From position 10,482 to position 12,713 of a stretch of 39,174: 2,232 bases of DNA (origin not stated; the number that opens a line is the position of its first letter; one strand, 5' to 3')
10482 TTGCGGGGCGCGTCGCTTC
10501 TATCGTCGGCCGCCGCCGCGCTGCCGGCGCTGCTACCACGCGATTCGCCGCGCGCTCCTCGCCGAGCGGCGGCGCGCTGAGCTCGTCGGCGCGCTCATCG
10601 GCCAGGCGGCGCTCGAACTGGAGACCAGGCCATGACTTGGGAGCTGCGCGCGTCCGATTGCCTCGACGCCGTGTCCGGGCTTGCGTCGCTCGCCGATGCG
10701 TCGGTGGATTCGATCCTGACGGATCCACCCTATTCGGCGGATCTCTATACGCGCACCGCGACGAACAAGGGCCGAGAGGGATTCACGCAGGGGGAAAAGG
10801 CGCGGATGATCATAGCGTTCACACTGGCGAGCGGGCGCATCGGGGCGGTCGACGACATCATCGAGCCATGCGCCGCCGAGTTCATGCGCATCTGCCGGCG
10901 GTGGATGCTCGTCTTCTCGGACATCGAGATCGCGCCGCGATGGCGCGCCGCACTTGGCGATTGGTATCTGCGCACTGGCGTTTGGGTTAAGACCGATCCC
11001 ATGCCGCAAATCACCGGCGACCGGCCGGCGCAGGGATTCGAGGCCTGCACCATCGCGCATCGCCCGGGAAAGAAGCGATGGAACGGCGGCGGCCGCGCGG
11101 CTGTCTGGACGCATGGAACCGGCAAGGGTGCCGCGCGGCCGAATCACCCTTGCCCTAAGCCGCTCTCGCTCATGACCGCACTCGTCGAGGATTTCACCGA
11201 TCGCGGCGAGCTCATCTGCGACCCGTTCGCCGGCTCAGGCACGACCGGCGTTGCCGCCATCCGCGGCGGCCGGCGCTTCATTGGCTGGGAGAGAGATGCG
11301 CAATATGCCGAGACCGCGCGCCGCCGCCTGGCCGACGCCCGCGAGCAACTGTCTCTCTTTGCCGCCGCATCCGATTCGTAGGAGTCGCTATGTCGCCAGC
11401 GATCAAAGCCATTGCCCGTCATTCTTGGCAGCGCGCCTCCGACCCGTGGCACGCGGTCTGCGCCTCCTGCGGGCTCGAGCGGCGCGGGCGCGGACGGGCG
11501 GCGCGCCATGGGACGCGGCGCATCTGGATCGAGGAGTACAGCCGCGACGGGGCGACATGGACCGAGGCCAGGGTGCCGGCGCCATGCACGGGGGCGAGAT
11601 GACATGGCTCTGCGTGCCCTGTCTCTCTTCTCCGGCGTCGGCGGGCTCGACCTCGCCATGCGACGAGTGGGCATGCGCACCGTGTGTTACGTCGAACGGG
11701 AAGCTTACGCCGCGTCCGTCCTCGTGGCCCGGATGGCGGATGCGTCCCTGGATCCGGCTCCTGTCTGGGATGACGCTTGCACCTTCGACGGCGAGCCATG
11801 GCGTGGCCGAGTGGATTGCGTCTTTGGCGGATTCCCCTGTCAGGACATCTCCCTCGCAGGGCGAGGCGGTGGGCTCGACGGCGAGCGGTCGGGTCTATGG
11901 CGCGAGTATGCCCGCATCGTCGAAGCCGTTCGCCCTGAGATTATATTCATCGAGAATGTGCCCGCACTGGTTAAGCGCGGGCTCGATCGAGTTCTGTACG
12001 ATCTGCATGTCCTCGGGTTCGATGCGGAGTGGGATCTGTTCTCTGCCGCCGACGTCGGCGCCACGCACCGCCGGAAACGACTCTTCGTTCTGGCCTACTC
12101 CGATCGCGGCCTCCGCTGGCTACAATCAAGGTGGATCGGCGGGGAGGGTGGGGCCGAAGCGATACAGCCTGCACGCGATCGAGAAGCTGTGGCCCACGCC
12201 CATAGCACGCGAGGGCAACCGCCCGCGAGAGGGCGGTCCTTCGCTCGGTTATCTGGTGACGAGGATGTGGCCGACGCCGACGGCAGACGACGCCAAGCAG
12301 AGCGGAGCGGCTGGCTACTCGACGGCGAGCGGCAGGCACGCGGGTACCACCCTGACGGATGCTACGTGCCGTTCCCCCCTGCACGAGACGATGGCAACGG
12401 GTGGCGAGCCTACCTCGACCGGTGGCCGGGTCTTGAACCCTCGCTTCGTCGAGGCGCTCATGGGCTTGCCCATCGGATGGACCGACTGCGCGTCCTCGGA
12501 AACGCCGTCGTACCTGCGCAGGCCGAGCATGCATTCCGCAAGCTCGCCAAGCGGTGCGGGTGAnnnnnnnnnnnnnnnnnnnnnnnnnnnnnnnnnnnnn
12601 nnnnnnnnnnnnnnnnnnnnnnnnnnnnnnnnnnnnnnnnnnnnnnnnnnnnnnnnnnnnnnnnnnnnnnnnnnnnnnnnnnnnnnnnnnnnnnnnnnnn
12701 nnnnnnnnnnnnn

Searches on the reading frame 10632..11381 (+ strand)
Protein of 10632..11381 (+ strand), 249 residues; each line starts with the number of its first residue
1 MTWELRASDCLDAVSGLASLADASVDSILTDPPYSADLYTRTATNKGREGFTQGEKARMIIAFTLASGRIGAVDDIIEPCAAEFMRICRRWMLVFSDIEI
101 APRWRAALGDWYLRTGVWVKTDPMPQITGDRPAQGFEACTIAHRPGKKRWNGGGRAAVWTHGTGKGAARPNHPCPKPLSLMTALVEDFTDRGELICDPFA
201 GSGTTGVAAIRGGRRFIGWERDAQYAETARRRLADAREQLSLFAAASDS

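Call 10: search_protein_families(library=pfam, proteins=[window:10632-11381:+], max_evalue=0.01)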
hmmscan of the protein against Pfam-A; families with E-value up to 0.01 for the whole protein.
window:10632-11381:+ (249 aa): 3 families
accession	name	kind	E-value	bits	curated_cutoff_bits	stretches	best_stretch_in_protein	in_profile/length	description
PF01555.25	N6_N4_Mtase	-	3.4e-21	76.6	26.7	1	152-230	137-220/221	DNA methylase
PF01170.24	UPF0020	-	4.9e-05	23.6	22.3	0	190-244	27-81/197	RMKL-like, methyltransferase domain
PF03602.21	Cons_hypoth95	-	0.0011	19.1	24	0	195-235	45-86/182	Conserved hypothetical protein 95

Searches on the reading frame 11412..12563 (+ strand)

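Call 10: search_protein_families(library=pfam, proteins=[window:11412-12563:+], max_evalue=0.01)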
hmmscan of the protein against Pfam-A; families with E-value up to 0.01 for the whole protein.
window:11412-12563:+ (383 aa): 1 family
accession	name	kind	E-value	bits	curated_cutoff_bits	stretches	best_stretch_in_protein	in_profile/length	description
PF00145.23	DNA_methylase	-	4.4e-33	115.5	22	1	68-230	2-162/324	C-5 cytosine-specific DNA methylase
